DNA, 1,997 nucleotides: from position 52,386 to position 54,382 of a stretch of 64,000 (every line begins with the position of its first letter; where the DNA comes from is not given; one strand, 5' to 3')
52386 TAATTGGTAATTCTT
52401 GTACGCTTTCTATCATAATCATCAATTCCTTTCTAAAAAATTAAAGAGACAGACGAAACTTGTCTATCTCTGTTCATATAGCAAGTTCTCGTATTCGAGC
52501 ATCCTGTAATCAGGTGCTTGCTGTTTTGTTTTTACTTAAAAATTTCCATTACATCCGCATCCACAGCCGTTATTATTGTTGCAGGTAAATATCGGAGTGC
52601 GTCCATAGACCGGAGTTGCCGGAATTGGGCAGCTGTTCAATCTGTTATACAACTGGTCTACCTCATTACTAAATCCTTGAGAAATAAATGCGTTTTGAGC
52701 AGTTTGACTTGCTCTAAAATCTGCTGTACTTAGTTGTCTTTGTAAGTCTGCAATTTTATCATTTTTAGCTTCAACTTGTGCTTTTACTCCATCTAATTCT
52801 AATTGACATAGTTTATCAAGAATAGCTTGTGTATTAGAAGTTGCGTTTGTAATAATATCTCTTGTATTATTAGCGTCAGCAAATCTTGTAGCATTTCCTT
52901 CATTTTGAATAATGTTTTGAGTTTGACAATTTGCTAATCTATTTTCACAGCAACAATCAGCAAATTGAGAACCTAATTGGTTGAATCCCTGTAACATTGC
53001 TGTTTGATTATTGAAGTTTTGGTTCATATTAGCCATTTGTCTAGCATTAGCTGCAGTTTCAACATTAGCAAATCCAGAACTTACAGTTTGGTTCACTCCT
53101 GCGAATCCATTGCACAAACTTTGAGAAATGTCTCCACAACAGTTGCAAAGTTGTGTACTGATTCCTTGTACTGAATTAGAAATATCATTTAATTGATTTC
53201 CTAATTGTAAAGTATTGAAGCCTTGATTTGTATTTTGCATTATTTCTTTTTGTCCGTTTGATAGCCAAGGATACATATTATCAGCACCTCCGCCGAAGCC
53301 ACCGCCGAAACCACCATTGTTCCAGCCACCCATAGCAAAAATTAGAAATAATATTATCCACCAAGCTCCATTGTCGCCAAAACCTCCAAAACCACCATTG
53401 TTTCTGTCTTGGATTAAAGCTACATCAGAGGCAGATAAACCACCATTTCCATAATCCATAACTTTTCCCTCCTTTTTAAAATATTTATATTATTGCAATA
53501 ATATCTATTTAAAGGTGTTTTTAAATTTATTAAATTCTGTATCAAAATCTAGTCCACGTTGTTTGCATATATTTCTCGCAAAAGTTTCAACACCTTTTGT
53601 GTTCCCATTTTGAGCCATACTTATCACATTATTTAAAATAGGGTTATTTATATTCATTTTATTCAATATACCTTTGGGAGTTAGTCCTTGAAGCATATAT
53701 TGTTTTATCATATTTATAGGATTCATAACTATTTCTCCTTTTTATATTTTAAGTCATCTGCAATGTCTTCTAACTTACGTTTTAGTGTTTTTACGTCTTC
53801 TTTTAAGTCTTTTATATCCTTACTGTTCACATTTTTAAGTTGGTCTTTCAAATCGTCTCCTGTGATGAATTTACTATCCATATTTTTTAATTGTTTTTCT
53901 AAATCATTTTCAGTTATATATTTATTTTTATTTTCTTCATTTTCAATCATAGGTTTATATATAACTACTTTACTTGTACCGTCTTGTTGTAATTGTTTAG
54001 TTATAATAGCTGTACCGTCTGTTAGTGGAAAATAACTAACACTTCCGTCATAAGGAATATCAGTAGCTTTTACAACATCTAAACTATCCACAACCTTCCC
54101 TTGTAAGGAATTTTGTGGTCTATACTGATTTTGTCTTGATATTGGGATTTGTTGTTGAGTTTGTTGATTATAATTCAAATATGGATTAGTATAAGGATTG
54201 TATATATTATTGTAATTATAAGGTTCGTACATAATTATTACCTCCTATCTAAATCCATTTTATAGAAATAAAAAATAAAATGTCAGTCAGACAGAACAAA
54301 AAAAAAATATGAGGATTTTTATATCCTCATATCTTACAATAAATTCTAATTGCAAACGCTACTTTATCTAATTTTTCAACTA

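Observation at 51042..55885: Late-operon cassette of sporulation/exosporium-like and membrane proteins between the fiber and capsid genes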

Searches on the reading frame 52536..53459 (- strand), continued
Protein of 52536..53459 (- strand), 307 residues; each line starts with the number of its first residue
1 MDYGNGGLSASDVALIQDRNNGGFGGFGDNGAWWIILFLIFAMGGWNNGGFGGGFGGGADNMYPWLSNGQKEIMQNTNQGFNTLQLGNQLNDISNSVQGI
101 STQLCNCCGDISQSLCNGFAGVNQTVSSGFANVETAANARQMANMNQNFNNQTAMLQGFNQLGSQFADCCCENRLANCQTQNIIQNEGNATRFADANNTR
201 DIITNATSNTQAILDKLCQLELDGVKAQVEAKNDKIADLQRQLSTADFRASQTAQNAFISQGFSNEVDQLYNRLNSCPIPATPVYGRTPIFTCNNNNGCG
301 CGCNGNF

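Call 112: list_cluster_members(proteins=[P0362, P0366, P0367, P0370, P0373, P0378, P0394, P0400, P0425, P0441])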
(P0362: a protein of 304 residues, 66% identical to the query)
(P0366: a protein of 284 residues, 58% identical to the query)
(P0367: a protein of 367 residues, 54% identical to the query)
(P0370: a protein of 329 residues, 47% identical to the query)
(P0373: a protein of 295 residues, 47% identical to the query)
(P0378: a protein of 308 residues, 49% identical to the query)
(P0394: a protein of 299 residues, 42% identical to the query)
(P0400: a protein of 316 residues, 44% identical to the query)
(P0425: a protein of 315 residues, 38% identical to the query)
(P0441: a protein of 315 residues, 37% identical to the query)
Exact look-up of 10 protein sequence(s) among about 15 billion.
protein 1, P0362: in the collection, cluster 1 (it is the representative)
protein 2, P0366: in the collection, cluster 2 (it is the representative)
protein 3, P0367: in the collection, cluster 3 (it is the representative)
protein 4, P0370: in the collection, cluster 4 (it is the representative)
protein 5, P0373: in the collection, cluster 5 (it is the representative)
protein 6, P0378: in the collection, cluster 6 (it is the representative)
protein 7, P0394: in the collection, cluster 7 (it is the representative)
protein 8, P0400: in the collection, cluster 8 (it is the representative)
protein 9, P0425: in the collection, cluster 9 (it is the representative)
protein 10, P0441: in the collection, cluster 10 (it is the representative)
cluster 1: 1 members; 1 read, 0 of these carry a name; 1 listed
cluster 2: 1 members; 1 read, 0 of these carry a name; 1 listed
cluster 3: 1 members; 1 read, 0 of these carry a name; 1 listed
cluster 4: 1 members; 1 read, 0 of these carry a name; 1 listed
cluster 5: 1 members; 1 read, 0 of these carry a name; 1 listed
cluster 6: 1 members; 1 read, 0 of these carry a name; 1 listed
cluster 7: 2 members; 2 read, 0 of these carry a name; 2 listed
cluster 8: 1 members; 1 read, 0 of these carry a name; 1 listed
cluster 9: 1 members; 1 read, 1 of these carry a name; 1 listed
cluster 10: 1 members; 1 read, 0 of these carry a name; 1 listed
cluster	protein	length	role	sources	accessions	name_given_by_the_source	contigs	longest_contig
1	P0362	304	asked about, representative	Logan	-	-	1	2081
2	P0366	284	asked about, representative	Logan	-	-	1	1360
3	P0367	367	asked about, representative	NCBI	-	-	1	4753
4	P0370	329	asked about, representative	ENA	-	-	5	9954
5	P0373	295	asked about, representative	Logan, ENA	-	-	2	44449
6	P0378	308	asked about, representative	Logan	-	-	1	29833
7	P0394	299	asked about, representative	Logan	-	-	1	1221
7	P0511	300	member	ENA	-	-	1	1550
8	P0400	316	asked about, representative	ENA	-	-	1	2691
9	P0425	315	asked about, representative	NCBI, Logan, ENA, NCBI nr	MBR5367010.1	MAG: hypothetical protein IK132_12265 [Clostridia bacterium] | hypothetical protein [Clostridia bacterium]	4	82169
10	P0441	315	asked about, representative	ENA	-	-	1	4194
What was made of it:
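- Tried and rejected: Cluster names for ten g6-family representatives were uninformative (call 112).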

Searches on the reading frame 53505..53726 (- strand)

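Call 3: search_protein_families(library=pfam, max_evalue=1, proteins=[window:53505-53726:-])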
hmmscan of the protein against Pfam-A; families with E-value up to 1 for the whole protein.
window:53505-53726:- (73 aa): 1 family
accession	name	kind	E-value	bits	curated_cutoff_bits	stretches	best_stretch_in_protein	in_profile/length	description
PF19209.5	CoV_S1_C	-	0.087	13.4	27.1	1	8-47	4-41/58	Coronavirus spike glycoprotein S1, C-terminal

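Call 4: search_protein_families(library=phrogs, max_evalue=0.1, proteins=[window:53505-53726:-])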
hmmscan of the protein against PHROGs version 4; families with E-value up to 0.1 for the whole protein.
window:53505-53726:- (73 aa): 1 family
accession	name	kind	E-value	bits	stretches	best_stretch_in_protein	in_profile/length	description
phrog_17512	-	unknown function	0.085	13.9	1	5-70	23-93/209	-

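Call 18: search_protein_families(library=ncbifam, max_evalue=1, proteins=[window:53505-53726:-])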
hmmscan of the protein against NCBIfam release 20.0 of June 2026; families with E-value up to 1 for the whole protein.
window:53505-53726:- (73 aa): 0 families

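Call 70: search_protein_families(library=padloc, max_evalue=0.1, proteins=[window:53505-53726:-])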
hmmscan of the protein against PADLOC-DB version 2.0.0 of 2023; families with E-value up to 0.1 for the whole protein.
window:53505-53726:- (73 aa): 0 families

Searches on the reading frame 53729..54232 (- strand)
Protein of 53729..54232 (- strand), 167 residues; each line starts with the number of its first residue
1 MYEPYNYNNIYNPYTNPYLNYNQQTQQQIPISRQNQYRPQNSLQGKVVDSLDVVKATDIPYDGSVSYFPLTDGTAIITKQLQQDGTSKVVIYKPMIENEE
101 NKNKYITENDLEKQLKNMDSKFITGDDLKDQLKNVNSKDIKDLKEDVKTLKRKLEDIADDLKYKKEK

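Call 3: search_protein_families(library=pfam, max_evalue=1, proteins=[window:53729-54232:-])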
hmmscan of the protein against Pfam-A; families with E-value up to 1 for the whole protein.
window:53729-54232:- (167 aa): 5 families
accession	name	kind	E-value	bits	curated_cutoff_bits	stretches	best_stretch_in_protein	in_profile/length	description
PF01105.29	EMP24_GP25L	-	0.017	15.6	25.9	1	105-166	88-139/182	emp24/gp25L/p24 family/GOLD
PF20570.3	DUF6779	-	0.11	13.6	28.1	1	99-159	32-92/108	Domain of unknown function (DUF6779)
PF01440.21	Gemini_AL2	-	0.11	13.4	26.8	1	9-45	71-107/128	Geminivirus AL2 protein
PF07798.16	CCDC90-like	-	0.11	12.8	33.5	1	99-164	36-98/175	Coiled-coil domain-containing protein 90-like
PF19914.5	WEF-hand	-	0.26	12.6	27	0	101-148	14-61/81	Wolframin EF-hand domain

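Call 4: search_protein_families(library=phrogs, max_evalue=0.1, proteins=[window:53729-54232:-])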
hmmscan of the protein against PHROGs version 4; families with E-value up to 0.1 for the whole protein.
window:53729-54232:- (167 aa): 1 family
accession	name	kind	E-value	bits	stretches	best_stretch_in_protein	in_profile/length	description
phrog_7090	-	unknown function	0.079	14.5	0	95-155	40-97/127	-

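Call 18: search_protein_families(library=ncbifam, max_evalue=1, proteins=[window:53729-54232:-])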
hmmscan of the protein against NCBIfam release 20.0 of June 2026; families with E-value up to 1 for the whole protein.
window:53729-54232:- (167 aa): 0 families

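Call 38: search_dna_similar(query=window:53729-54232:-, collection=phages, mode=protein, max_rows=30, max_evalue=0.01)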
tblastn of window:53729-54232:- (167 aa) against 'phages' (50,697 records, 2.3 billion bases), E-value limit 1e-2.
Records with a match: 8; places in all: 8; records where one place covers at least 80% of the query: 0.
Best place of each record, by identity: <60% 8.
By first word of the organism name: Bacteriophage 5; Dulem 2; bajarodcaudo 1.
By host as written in the record: - 6; Propithecus coquereli 1; Varecia variegata 1.
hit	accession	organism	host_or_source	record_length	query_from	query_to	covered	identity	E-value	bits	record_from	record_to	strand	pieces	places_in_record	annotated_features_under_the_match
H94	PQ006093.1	bajarodcaudo virus 2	Neotoma bryanti feces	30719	42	118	46%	53.1%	1e-16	82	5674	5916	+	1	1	hypothetical protein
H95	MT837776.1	Bacteriophage sp.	human fecal samples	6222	43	149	64%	34.6%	3e-9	61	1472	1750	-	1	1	record has no annotation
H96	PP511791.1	Dulem virus 39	Propithecus coquereli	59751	42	162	72%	25.4%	3e-4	46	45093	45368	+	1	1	hypothetical protein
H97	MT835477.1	Bacteriophage sp.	human fecal samples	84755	42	116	45%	40.2%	6e-8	56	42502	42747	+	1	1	record has no annotation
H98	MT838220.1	Bacteriophage sp.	human fecal samples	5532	45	118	44%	38.0%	4e-4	45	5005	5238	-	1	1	record has no annotation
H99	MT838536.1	Bacteriophage sp.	human fecal samples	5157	43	117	45%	37.2%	1e-3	44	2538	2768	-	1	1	record has no annotation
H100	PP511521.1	Dulem virus 36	Varecia variegata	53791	43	122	48%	32.5%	8e-3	42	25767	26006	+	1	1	hypothetical protein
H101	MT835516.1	Bacteriophage sp.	human fecal samples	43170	42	102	37%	32.8%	1e-4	47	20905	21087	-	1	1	record has no annotation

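Call 46: search_solved_structures(query=A3, max_evalue=10)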
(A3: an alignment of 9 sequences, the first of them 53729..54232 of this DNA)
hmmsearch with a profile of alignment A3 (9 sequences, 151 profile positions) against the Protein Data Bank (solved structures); distinct sequences matched with E-value up to 10: 9.
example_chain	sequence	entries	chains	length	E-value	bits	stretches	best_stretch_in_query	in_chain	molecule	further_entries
6xy1_A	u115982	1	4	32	0.24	14.5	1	112-141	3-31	4-KE-4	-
9e5c_7s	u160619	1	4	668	0.42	13.7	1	71-142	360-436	Outer dynein arm docking complex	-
7u6l_A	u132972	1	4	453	0.82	12.8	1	65-112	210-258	Amine oxidase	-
7e7h_A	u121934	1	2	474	0.89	12.6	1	65-112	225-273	Amino_oxidase domain-containing protein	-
1ylp_A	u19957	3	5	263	1.1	12.3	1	50-113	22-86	beta-lactamase CTX-M-27 | Beta-lactamase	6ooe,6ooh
6bu3_A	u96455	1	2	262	1.1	12.3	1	50-113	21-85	Beta-lactamase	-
5kmt_A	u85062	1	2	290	1.5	11.9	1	47-113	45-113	Beta-lactamase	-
4tko_B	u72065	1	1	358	1.7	11.7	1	100-141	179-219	EmrA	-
1wpa_A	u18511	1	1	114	1.8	11.6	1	102-146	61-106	Occludin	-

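Call 70: search_protein_families(library=padloc, max_evalue=0.1, proteins=[window:53729-54232:-])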
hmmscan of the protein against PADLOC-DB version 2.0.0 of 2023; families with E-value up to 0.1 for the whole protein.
window:53729-54232:- (167 aa): 0 families

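Call 92: search_protein_families(library=pfam, alignment_id=A3, max_evalue=1)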
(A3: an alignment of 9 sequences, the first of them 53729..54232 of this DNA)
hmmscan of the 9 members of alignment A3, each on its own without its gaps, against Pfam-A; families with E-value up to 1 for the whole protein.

A. member 1, window:53729-54232:- (167 aa): 5 families
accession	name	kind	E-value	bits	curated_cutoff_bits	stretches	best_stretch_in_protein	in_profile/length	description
PF01105.29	EMP24_GP25L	-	0.017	15.6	25.9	1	105-166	88-139/182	emp24/gp25L/p24 family/GOLD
PF20570.3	DUF6779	-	0.11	13.6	28.1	1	99-159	32-92/108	Domain of unknown function (DUF6779)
PF01440.21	Gemini_AL2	-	0.11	13.4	26.8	1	9-45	71-107/128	Geminivirus AL2 protein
PF07798.16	CCDC90-like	-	0.11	12.8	33.5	1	99-164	36-98/175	Coiled-coil domain-containing protein 90-like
PF19914.5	WEF-hand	-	0.26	12.6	27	0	101-148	14-61/81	Wolframin EF-hand domain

B. families by the number of members that match (of 9 scanned): 21 families
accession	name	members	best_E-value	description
PF01105.29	EMP24_GP25L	3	0.017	emp24/gp25L/p24 family/GOLD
PF19914.5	WEF-hand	3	0.25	Wolframin EF-hand domain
PF05008.21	V-SNARE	2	0.034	Vesicle transport v-SNARE protein N-terminus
PF05377.16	FlaC_arch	2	0.053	Flagella accessory protein C (FlaC)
PF20570.3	DUF6779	2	0.11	Domain of unknown function (DUF6779)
PF07798.16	CCDC90-like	2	0.11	Coiled-coil domain-containing protein 90-like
PF01519.22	DUF16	1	0.0029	Protein of unknown function DUF16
PF06757.18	Ins_allergen_rp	1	0.0064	Insect allergen related repeat, nitrile-specifier detoxification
PF23067.1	MG280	1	0.0075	Uncharacterised protein MG280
PF10256.14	Erf4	1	0.025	Golgin subfamily A member 7/ERF4 family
PF11083.13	Relaxase_C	1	0.025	C-terminal helical hairpin domain from relaxase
PF05642.16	Sporozoite_P67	1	0.026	Sporozoite P67 surface antigen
PF24135.1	DUF7402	1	0.027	Domain of unknown function (DUF7402)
PF22931.4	SAM_TNK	1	0.058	SAM domain-like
PF15669.10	CCDC24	1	0.091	Coiled-coil domain-containing protein 24 family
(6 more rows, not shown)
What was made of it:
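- Checked: The GerW/YtfJ resemblance of g4: 0 of 9 family members hit the Pfam model (call 92).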
